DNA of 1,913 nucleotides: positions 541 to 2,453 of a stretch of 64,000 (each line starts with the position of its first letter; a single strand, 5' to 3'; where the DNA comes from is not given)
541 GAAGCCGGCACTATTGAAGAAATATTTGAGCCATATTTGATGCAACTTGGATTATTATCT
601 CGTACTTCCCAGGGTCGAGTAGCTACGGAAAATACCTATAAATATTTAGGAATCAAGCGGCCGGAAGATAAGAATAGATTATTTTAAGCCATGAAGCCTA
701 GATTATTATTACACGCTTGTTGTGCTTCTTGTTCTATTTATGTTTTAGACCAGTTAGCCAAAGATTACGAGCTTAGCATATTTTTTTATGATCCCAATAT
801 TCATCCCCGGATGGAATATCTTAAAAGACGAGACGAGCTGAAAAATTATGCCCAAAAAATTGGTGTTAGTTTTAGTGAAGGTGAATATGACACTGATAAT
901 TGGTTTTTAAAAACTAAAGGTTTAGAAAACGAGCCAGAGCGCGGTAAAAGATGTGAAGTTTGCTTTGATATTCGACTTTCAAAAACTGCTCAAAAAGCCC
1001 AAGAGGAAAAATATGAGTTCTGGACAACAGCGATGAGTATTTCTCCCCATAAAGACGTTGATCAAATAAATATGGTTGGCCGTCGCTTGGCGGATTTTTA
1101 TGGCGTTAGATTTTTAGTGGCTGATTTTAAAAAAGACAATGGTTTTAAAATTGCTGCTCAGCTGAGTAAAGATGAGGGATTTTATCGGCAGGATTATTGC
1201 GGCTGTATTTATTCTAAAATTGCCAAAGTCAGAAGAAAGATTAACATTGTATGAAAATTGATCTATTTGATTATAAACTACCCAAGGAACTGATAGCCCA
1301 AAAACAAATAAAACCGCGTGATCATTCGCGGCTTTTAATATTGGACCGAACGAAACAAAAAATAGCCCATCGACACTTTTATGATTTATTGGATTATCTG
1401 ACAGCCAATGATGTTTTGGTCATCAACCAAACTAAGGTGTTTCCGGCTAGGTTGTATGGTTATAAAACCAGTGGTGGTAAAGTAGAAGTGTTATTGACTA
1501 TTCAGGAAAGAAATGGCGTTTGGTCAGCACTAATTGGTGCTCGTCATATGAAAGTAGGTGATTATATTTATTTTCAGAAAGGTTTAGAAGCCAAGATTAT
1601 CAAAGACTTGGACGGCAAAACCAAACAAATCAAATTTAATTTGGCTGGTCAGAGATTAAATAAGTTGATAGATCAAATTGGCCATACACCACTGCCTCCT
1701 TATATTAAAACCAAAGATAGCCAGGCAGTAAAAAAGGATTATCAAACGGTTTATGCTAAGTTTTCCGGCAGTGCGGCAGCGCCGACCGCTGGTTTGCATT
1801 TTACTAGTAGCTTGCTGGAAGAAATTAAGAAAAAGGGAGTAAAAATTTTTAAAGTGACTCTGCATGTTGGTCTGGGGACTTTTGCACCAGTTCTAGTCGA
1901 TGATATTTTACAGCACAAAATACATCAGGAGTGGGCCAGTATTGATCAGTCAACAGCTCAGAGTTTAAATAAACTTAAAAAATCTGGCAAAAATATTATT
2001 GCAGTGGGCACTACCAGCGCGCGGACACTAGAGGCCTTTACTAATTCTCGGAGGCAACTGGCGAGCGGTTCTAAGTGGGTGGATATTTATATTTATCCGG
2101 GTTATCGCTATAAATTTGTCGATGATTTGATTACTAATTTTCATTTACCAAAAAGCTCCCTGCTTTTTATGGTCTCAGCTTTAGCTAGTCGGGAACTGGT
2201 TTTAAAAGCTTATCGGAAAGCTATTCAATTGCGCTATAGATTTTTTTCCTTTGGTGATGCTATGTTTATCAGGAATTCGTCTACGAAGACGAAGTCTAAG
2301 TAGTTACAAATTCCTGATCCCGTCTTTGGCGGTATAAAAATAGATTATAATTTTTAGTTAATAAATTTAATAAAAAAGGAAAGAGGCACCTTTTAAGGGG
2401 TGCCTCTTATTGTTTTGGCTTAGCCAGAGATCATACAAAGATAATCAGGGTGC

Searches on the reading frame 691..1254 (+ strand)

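Call 53: search_protein_families(library=pfam, proteins=[window:691-1254:+], max_evalue=0.001)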
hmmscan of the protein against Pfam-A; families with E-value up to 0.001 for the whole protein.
window:691-1254:+ (187 aa): 1 family
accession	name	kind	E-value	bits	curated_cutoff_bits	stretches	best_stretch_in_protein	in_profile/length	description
PF02677.20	QueH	-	1e-66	224.8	23.5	1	5-176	1-173/175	Epoxyqueuosine reductase QueH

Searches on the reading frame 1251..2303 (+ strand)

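Call 53: search_protein_families(library=pfam, proteins=[window:1251-2303:+], max_evalue=0.001)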
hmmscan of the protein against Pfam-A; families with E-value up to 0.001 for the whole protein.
window:1251-2303:+ (350 aa): 1 family
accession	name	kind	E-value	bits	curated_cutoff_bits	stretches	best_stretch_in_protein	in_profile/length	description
PF02547.20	Queuosine_synth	-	2.5e-127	424.9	25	1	4-340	2-322/322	Queuosine biosynthesis protein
